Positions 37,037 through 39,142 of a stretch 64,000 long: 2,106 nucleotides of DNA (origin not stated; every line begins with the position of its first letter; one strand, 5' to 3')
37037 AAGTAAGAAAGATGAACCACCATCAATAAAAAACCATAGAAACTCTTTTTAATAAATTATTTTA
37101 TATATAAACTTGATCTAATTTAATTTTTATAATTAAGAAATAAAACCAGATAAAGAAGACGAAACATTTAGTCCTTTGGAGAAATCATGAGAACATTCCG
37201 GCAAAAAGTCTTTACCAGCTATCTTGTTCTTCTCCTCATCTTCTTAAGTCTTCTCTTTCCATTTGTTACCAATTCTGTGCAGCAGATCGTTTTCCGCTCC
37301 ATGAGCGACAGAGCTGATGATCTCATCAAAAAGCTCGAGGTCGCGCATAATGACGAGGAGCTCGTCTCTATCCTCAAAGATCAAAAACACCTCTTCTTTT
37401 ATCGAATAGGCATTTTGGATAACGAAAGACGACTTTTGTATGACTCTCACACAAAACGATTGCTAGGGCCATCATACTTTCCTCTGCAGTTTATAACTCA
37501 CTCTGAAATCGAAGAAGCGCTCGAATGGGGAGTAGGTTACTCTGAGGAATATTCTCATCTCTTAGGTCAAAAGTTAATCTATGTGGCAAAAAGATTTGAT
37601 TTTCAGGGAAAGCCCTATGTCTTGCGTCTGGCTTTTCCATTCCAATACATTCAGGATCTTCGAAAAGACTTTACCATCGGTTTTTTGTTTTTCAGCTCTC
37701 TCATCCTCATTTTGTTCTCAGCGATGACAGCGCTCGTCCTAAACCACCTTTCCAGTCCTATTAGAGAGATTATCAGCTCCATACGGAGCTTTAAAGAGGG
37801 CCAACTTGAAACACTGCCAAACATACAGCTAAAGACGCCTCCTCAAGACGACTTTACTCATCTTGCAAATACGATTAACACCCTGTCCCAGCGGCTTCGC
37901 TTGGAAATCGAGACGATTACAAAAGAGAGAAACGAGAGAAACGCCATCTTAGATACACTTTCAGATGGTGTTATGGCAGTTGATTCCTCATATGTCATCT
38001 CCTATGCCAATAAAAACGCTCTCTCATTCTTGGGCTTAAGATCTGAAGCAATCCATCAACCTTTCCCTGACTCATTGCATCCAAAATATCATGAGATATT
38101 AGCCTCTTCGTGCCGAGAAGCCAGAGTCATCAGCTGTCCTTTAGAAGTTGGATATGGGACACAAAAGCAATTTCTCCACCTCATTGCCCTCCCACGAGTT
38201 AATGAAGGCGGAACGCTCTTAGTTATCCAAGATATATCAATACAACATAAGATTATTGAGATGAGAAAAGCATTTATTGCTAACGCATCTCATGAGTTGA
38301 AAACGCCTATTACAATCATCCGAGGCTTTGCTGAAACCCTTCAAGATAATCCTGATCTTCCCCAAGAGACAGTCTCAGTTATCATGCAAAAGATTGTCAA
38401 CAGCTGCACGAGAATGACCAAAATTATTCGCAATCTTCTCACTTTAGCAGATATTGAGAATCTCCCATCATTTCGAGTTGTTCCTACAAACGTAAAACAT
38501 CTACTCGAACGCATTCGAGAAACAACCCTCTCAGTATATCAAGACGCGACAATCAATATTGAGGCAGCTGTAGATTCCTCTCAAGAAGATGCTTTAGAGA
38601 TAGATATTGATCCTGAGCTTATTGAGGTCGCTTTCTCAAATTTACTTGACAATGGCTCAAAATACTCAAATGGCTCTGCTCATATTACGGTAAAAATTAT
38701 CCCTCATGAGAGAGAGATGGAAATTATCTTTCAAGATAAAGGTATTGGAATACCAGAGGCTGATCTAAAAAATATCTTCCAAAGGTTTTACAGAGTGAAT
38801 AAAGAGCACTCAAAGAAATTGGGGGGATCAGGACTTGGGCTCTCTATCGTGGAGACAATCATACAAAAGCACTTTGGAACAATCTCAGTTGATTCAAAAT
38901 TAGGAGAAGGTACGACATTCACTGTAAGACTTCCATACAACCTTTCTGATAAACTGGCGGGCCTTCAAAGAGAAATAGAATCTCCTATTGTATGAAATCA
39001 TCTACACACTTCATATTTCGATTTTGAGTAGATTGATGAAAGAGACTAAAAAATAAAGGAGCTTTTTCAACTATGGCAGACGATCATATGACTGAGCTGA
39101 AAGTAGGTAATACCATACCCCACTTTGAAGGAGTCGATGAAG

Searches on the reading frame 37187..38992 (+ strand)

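Call 37: search_protein_families(library=pfam, proteins=[window:37187-38992:+], max_evalue=0.001)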
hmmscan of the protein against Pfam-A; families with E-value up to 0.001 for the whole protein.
window:37187-38992:+ (602 aa): 7 families
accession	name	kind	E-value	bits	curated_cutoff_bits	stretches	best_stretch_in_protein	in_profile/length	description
PF02518.31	HATPase_c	-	1e-26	94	26.4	1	475-584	2-109/111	Histidine kinase-, DNA gyrase B-, and HSP90-like ATPase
PF00512.31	HisKA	-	4.8e-17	62.2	26.9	1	360-425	2-65/66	His Kinase A (phospho-acceptor) domain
PF00989.32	PAS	-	6e-08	33.1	22.6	1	250-312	2-65/113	PAS fold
PF13589.12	HATPase_c_3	-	1.9e-06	28.4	25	1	480-568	4-93/137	Histidine kinase-, DNA gyrase B-, and HSP90-like ATPase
PF13188.13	PAS_8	-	0.0001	22.5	21.8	1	253-301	5-55/65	PAS domain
PF14501.12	HATPase_c_5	-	0.00026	21.3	22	1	479-571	6-91/102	GHKL domain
PF00672.30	HAMP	-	0.00027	21.6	25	1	185-238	3-52/53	HAMP domain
